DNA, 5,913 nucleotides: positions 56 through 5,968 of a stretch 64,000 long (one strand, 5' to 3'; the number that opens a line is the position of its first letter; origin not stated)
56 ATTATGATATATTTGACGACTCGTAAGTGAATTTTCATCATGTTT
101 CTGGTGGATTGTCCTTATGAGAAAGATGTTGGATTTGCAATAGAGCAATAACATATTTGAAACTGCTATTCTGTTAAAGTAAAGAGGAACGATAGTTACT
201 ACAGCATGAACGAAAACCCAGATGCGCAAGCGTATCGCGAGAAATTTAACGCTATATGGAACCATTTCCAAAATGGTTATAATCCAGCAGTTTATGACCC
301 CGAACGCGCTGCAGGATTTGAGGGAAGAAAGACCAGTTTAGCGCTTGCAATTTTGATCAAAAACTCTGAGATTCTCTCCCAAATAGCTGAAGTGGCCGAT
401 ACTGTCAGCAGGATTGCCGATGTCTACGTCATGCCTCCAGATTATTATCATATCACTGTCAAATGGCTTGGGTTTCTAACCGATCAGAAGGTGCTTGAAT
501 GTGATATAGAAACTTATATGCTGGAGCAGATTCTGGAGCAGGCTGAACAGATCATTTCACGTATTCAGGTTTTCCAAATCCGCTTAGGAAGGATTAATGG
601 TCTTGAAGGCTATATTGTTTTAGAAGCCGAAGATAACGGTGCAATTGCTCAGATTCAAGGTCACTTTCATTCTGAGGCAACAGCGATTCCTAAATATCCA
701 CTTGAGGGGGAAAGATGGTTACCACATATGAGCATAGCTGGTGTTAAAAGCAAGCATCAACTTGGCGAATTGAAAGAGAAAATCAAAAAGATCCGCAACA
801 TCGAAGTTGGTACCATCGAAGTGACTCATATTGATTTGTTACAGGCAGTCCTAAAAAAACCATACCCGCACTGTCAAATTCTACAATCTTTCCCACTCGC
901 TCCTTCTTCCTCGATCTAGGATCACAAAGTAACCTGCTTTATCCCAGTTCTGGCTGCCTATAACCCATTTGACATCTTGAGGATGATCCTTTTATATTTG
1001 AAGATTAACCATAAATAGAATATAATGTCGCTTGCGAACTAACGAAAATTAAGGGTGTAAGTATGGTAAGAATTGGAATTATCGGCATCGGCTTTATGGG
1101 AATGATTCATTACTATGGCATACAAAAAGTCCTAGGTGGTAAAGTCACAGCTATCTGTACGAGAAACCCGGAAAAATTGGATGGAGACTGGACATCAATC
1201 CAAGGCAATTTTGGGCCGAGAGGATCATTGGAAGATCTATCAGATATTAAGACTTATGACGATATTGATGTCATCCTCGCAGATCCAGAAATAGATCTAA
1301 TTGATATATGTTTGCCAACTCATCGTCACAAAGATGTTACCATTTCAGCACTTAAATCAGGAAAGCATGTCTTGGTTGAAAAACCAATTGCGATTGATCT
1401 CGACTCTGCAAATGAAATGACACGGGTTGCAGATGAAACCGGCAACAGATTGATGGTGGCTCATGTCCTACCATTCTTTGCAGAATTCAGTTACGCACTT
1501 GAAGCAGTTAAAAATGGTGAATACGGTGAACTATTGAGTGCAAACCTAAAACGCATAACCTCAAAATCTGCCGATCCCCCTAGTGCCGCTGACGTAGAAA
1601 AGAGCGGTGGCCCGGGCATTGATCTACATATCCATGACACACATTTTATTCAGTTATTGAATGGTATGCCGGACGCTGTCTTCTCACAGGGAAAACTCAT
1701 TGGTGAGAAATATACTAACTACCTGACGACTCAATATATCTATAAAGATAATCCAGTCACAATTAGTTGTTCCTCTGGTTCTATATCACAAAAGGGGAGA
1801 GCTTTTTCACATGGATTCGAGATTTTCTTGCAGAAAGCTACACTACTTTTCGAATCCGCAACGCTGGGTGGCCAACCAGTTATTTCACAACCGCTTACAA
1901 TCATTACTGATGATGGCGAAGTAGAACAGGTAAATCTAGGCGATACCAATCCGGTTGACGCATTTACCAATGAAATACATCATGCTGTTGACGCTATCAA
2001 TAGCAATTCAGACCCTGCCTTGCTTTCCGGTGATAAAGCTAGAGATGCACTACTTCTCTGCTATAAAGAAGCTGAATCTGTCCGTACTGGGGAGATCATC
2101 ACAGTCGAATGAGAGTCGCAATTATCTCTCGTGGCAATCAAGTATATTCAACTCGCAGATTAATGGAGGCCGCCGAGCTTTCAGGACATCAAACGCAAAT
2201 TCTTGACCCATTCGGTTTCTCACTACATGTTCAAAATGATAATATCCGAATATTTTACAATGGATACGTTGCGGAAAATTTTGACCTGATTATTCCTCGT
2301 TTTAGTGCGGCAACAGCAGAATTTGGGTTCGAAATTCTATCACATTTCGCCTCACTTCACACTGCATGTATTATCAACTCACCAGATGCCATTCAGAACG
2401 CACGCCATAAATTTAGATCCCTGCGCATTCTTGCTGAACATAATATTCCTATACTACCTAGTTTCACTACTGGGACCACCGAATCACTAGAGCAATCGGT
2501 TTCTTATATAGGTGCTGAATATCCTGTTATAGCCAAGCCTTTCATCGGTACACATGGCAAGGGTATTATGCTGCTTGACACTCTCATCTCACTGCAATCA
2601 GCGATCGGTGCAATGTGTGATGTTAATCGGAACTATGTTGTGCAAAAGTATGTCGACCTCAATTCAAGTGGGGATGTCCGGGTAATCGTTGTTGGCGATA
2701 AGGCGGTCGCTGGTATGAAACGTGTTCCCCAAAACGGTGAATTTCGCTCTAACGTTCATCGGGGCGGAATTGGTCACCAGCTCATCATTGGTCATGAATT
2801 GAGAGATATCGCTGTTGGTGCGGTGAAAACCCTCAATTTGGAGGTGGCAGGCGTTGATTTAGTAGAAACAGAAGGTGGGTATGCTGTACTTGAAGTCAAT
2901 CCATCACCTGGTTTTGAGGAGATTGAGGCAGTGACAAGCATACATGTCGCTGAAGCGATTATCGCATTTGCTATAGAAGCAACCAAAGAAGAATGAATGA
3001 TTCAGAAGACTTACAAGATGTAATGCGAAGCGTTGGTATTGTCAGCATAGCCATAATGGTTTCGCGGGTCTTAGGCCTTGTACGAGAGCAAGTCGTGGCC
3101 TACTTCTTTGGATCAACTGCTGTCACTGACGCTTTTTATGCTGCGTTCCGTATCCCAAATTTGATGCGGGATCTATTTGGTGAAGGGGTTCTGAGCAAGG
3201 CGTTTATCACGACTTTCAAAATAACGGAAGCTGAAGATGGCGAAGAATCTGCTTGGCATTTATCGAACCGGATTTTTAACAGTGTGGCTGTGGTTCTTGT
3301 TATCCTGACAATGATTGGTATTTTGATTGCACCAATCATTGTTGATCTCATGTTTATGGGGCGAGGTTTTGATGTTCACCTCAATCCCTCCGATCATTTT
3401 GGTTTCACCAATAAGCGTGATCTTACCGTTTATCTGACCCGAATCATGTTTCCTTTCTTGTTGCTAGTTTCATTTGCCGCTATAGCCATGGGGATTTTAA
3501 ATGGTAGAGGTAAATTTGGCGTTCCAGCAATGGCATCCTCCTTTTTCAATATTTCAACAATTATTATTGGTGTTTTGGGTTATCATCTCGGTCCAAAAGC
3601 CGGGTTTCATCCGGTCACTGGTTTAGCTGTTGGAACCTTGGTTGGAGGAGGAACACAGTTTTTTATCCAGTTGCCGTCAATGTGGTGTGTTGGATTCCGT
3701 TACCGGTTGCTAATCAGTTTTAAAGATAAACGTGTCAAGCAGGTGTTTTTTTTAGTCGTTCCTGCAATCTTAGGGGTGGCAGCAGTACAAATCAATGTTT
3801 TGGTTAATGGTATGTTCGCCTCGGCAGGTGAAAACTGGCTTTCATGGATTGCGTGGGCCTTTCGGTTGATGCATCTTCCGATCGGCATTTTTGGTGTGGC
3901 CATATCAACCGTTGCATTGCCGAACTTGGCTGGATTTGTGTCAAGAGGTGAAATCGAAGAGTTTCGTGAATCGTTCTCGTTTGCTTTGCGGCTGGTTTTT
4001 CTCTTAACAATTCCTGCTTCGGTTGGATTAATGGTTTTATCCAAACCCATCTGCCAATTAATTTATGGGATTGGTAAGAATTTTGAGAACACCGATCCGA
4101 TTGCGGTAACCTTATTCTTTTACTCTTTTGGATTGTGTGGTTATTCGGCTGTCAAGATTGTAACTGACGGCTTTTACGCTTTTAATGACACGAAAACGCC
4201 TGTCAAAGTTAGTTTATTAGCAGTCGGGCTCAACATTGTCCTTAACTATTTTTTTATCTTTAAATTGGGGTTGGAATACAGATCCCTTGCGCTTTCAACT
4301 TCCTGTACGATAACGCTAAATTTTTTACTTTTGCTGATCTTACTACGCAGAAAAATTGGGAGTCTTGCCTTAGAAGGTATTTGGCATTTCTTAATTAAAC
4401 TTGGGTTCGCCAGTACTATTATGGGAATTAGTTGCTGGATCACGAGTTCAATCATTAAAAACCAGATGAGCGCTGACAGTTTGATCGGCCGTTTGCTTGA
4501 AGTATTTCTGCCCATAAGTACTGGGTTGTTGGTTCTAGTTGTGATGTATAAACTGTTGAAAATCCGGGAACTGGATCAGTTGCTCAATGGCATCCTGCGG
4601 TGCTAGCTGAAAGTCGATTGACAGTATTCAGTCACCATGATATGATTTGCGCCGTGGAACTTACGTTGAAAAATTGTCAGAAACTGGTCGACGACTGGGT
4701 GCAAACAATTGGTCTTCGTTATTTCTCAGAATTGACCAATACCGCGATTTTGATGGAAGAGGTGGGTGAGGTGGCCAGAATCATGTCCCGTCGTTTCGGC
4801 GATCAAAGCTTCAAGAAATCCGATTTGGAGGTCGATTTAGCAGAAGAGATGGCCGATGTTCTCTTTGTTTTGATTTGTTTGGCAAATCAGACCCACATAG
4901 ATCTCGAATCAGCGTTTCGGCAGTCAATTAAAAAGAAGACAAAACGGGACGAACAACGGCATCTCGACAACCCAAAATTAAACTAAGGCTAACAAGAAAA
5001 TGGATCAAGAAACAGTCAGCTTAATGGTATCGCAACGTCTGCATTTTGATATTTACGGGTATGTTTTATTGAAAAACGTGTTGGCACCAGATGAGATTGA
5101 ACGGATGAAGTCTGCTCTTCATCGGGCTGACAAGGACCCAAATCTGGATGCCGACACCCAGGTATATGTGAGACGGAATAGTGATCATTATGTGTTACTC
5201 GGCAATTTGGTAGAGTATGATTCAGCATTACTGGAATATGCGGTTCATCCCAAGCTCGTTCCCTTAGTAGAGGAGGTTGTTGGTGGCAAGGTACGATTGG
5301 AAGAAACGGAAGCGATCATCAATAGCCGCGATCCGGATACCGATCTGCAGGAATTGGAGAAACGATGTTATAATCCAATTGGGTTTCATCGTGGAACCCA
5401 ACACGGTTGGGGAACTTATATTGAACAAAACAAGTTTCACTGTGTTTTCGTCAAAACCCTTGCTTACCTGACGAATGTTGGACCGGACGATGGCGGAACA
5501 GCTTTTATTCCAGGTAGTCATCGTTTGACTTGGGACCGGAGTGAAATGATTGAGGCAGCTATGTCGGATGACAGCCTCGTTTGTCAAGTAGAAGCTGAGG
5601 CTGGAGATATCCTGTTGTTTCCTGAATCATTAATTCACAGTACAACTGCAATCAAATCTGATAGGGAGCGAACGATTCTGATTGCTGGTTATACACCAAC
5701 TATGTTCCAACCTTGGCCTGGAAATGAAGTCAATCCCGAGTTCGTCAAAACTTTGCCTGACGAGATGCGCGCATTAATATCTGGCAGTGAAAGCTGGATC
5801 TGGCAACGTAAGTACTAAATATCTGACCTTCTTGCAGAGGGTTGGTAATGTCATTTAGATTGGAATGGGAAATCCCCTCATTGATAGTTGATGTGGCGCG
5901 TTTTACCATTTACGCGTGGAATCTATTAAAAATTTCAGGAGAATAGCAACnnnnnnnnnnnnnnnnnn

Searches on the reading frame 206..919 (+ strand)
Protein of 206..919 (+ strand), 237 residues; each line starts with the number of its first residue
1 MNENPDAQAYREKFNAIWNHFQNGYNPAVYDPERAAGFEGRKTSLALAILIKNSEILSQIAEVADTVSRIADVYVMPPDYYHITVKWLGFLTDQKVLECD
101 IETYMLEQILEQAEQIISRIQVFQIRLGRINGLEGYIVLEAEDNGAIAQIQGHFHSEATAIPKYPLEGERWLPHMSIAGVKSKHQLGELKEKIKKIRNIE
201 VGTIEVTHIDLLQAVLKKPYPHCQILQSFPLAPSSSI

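Call 39: search_protein_families(library=pfam, proteins=[window:206-919:+], max_evalue=0.00001)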
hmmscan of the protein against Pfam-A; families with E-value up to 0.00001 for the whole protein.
window:206-919:+ (237 aa): 1 family
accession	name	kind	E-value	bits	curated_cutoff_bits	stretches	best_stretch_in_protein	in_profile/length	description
PF13563.12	2_5_RNA_ligase2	-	4.8e-09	36.9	27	1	82-213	27-147/152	2'-5' RNA ligase superfamily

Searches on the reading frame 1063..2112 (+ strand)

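Call 39: search_protein_families(library=pfam, proteins=[window:1063-2112:+], max_evalue=0.00001)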
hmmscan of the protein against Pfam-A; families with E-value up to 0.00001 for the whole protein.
window:1063-2112:+ (349 aa): 2 families
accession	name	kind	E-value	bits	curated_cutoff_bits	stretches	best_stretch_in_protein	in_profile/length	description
PF01408.29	GFO_IDH_MocA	-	8.2e-24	85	24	1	2-134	1-120/120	Oxidoreductase family, NAD-binding Rossmann fold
PF22725.1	GFO_IDH_MocA_C3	-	4.4e-07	30.4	27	1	144-261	3-123/124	GFO/IDH/MocA C-terminal domain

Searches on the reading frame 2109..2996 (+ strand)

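Call 39: search_protein_families(library=pfam, proteins=[window:2109-2996:+], max_evalue=0.00001)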
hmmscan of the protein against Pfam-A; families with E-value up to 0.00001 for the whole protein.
window:2109-2996:+ (295 aa): 4 families
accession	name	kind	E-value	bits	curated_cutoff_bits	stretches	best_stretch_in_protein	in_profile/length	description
PF08443.16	RimK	-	1.7e-44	152.1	21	1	98-286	1-186/188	RimK-like ATP-grasp domain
PF18030.7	Rimk_N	-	4.7e-22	78.5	26.4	1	1-95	1-94/94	RimK PreATP-grasp domain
PF02955.21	GSH-S_ATP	-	3.8e-16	59.5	23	1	125-274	19-172/175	Prokaryotic glutathione synthetase, ATP-grasp domain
PF02655.19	ATP-grasp_3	-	1e-07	32.6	23.2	1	100-265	3-155/160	ATP-grasp domain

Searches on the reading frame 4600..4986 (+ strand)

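Call 39: search_protein_families(library=pfam, proteins=[window:4600-4986:+], max_evalue=0.00001)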
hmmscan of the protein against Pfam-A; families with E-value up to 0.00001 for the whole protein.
window:4600-4986:+ (128 aa): 1 family
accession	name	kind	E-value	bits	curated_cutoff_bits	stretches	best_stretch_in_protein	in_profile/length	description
PF03819.22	MazG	-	4.1e-15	56.2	22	1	43-120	2-73/74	MazG nucleotide pyrophosphohydrolase domain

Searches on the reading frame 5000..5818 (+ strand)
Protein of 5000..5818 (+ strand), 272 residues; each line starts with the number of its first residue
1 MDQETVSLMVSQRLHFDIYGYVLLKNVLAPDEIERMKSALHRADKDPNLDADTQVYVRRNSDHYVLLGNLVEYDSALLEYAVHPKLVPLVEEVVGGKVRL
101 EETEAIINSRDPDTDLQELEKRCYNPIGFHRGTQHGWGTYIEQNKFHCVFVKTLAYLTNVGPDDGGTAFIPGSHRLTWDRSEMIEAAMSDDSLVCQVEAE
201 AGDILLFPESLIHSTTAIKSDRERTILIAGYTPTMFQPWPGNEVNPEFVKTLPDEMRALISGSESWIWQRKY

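Call 39: search_protein_families(library=pfam, proteins=[window:5000-5818:+], max_evalue=0.00001)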
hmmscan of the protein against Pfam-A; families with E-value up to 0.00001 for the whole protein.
window:5000-5818:+ (272 aa): 1 family
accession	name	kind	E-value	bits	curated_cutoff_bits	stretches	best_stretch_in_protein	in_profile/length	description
PF05721.19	PhyH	-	2e-16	61.3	22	1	17-225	2-212/213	Phytanoyl-CoA dioxygenase (PhyH)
